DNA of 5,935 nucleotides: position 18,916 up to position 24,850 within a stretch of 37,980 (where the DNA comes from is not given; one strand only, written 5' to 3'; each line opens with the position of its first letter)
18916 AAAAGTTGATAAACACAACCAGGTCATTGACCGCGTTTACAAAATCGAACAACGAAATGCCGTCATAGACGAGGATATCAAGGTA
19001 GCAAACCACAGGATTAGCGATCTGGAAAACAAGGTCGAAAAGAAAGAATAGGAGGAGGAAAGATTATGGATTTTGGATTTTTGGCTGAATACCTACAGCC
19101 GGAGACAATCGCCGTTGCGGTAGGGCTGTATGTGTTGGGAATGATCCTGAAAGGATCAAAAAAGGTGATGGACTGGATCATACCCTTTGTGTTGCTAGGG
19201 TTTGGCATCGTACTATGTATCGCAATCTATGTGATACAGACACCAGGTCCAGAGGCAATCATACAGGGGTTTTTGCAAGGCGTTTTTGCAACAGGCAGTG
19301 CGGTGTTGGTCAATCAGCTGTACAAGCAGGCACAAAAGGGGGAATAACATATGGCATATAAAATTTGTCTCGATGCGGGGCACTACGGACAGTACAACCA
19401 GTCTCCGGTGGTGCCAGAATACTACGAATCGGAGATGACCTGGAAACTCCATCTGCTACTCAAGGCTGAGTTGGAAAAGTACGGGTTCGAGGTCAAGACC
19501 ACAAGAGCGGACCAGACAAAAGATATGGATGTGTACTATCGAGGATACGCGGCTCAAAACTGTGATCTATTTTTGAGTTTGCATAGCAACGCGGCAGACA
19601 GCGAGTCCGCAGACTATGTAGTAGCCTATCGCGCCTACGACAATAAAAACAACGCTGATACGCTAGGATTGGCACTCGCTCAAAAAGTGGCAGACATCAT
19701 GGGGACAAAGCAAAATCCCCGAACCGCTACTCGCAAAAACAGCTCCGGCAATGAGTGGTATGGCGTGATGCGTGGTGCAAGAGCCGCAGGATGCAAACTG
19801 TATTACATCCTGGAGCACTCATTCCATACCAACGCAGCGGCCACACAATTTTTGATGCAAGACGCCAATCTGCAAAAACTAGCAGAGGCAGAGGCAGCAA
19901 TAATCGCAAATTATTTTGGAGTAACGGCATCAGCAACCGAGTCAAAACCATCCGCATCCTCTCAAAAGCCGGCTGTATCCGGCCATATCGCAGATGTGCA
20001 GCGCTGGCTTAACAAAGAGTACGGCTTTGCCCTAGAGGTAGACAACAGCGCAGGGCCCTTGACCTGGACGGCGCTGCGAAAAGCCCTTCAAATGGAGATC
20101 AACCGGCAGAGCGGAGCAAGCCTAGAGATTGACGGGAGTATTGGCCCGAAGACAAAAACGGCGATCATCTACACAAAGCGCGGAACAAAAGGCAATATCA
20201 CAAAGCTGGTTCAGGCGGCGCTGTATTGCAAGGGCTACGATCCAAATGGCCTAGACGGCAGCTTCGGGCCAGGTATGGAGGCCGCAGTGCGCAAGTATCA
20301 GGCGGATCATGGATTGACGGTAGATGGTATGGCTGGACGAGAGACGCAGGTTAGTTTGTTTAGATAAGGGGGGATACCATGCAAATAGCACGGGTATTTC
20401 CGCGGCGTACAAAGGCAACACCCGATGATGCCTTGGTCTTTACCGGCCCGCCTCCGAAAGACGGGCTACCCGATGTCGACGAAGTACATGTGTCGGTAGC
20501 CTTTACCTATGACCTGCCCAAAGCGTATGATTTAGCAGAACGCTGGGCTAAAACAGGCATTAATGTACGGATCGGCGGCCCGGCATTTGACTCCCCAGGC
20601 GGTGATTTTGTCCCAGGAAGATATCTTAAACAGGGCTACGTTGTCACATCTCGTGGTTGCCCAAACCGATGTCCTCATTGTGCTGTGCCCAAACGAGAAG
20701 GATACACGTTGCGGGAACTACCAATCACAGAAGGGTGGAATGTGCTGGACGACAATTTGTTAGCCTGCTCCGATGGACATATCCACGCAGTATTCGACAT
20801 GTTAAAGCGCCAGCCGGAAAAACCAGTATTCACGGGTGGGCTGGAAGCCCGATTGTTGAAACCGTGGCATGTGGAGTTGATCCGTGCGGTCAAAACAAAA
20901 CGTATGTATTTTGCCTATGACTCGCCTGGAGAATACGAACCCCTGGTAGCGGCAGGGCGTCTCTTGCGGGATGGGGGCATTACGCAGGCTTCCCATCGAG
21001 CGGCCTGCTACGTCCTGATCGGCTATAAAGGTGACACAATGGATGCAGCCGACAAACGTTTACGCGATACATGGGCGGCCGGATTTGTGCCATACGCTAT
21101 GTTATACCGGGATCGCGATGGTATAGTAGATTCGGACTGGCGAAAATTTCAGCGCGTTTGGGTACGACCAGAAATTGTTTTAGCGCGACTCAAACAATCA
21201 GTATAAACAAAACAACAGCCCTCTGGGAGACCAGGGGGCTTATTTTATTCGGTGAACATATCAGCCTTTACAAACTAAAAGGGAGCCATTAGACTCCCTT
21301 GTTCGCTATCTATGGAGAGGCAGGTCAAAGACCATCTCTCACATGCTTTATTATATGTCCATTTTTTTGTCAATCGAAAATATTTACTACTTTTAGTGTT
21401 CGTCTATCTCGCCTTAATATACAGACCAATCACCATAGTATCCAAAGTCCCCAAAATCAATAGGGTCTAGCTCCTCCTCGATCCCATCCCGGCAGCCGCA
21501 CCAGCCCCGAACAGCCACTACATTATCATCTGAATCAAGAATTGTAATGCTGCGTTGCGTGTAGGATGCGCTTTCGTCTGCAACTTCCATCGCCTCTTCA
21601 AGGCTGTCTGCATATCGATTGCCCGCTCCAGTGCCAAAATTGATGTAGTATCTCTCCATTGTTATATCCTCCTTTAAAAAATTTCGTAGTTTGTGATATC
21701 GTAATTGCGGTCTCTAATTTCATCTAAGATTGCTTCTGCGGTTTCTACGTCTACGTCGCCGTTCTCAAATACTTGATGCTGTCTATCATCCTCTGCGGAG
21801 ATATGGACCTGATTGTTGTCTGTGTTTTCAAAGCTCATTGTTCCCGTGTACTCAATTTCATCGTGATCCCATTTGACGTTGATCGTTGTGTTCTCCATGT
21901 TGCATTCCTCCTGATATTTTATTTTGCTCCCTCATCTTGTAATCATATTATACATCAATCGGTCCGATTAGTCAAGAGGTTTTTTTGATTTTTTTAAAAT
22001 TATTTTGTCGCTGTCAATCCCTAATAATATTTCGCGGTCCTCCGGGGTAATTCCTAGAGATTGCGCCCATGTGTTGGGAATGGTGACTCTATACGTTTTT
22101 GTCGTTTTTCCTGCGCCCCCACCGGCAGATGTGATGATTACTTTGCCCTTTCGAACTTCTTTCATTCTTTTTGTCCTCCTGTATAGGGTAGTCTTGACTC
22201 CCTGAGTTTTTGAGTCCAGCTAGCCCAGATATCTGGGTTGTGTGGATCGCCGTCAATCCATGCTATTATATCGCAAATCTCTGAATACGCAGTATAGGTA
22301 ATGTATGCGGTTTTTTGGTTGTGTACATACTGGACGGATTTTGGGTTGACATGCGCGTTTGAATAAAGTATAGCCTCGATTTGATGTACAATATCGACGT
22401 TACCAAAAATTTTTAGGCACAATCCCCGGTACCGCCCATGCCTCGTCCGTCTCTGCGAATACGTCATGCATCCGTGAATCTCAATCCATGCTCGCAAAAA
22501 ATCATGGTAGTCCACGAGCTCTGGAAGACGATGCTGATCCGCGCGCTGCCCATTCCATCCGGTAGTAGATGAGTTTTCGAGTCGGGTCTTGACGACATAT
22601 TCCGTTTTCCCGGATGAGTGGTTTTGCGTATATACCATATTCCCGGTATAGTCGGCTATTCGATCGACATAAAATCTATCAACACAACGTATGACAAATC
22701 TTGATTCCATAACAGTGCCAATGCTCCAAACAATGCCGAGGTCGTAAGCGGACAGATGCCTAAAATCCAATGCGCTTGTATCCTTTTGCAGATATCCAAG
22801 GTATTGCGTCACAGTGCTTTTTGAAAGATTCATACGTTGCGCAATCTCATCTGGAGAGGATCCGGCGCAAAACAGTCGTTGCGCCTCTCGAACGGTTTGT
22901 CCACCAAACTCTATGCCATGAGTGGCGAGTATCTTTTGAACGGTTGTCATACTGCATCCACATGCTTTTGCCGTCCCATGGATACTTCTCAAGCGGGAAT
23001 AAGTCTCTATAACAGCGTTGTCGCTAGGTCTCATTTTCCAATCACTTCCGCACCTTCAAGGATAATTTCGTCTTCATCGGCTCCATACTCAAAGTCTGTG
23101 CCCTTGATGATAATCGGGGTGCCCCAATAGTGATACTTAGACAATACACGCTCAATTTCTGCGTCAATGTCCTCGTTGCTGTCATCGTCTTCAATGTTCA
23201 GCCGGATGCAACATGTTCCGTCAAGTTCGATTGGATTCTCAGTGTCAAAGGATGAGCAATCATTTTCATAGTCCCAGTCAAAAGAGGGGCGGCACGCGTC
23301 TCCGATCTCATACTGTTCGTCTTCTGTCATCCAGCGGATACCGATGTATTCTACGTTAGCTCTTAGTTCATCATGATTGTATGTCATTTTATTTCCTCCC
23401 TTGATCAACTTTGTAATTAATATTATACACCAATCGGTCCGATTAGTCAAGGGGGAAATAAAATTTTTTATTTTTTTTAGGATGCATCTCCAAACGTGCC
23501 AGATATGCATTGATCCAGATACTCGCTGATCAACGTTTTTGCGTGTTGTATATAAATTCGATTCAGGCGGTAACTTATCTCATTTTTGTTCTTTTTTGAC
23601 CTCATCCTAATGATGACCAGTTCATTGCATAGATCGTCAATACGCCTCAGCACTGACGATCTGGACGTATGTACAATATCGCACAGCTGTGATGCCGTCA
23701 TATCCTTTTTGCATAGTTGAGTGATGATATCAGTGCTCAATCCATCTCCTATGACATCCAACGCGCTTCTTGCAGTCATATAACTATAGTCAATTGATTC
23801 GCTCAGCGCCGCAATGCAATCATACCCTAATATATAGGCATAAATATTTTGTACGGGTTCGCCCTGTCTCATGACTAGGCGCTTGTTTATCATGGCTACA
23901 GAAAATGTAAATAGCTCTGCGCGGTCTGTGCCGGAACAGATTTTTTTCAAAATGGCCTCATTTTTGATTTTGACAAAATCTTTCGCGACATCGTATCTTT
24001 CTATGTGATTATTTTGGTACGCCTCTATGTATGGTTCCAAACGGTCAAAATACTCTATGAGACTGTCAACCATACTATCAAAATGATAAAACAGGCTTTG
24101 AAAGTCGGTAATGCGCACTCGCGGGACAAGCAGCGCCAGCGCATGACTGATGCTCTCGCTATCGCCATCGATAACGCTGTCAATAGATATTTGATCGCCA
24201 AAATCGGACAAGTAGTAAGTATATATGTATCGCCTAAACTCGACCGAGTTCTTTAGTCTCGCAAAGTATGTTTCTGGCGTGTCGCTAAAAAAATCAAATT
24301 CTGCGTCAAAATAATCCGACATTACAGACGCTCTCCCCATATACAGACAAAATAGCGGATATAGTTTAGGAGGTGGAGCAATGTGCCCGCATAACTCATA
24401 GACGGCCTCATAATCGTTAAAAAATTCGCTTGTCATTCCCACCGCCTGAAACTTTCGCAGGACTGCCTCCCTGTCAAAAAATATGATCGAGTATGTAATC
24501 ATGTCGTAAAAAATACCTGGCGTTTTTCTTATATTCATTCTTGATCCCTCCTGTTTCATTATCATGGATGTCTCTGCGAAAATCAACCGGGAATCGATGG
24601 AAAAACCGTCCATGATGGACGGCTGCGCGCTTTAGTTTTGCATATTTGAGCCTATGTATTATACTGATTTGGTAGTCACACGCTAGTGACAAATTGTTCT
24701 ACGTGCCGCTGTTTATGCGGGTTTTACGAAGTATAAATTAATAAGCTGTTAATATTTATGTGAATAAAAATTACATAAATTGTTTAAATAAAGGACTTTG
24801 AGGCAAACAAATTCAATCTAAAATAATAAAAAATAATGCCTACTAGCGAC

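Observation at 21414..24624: Minus-strand accessory island between lysis cassette and integrase: duplicated operator-promoter modules driving acidic small proteins with HTH regulators (Acr/Aca-like)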

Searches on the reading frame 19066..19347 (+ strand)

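Call 6: search_protein_families(library=pfam, proteins=[window:19066-19347:+], max_evalue=0.1)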
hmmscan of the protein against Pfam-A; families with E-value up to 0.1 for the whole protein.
window:19066-19347:+ (93 aa): 3 families
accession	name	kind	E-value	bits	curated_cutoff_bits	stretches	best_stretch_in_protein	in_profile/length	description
PF16079.10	Phage_holin_5_2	-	4.9e-17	62.4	29.2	1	17-88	1-75/76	Phage holin family Hol44, in holin superfamily V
PF24838.2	8xMP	-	0.014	15.6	30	1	18-57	30-69/136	Octameric membrane protein family (8xMP)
PF19507.4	DUF6041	-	0.025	15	27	1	5-89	48-125/140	Family of unknown function (DUF6041)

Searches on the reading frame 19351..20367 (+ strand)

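Call 6: search_protein_families(library=pfam, proteins=[window:19351-20367:+], max_evalue=0.1)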
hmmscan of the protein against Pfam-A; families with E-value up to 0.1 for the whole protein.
window:19351-20367:+ (338 aa): 4 families
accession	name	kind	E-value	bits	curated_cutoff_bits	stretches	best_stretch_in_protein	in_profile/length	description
PF01471.23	PG_binding_1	-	8.6e-21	74.3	23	1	282-333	3-54/57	Putative peptidoglycan binding domain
PF01520.23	Amidase_3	-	4.5e-18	66.3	27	1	5-186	1-173/174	N-acetylmuramoyl-L-alanine amidase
PF09374.15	PG_binding_3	-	1.2e-07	32.2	24.6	1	249-281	8-38/76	Predicted Peptidoglycan domain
PF19359.4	DUF5936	-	0.035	14.5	27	0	85-134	34-83/141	Family of unknown function (DUF5936)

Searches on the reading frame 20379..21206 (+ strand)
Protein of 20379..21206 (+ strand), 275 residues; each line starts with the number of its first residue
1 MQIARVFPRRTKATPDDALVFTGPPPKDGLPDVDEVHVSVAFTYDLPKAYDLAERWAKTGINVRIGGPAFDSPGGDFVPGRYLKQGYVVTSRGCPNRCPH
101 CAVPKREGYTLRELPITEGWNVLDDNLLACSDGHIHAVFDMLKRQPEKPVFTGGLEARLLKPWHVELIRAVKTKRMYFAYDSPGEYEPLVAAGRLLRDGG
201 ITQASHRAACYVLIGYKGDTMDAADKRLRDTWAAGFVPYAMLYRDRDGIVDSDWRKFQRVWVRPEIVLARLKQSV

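Call 6: search_protein_families(library=pfam, proteins=[window:20379-21206:+], max_evalue=0.1)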
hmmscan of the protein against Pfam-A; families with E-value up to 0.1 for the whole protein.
window:20379-21206:+ (275 aa): 3 families
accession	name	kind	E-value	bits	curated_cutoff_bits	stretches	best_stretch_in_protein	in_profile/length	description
PF04055.27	Radical_SAM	-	0.00035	21.2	29.5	1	88-122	1-20/166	Radical SAM superfamily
PF21349.2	RUBY_RBDX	-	0.028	14.3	26.5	1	86-105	7-26/30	Rubrerythrin, rubredoxin-like domain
PF06677.18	Auto_anti-p27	-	0.054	14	24.1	0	80-104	4-24/40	Sjogren's syndrome/scleroderma autoantigen 1 (Autoantigen p27)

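Call 7: search_protein_families(library=phrogs, proteins=[window:20379-21206:+], max_evalue=0.01)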
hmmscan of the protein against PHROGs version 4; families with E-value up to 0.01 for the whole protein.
window:20379-21206:+ (275 aa): 1 family
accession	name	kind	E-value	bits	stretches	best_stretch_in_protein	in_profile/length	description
phrog_9298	-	other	5e-22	79.6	1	84-268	97-283/305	radical SAM domain protein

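Call 8: search_protein_families(library=padloc, proteins=[window:20379-21206:+], max_evalue=0.1)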
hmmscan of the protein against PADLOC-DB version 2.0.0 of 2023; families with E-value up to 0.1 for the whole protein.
window:20379-21206:+ (275 aa): 0 families

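Call 11: search_protein_families(library=ncbifam, proteins=[window:20379-21206:+], max_evalue=0.05)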
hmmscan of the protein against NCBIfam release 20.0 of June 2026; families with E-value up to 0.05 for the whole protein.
window:20379-21206:+ (275 aa): 3 families
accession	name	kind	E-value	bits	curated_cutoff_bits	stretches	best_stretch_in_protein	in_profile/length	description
TIGR04072.2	rSAM_ladder_B12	equivalog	0.0012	17.6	360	1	88-117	183-212/443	lipid biosynthesis B12-binding/radical SAM protein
TIGR04014.1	B12_SAM_MJ_0865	equivalog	0.0081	15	360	1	86-116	161-191/434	methyl-coenzyme M reductase glutamine C-methyltransferase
NF040546.1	rSAM_CUAEP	equivalog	0.021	13.5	500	1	80-104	166-190/468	CUAEP/CCAEP-tail radical SAM (seleno)protein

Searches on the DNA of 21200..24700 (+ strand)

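Call 9: search_dna_similar(query=window:21200-24700:+, collection=phages, mode=distant)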
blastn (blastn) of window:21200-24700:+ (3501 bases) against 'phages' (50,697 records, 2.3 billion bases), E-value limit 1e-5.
No match.
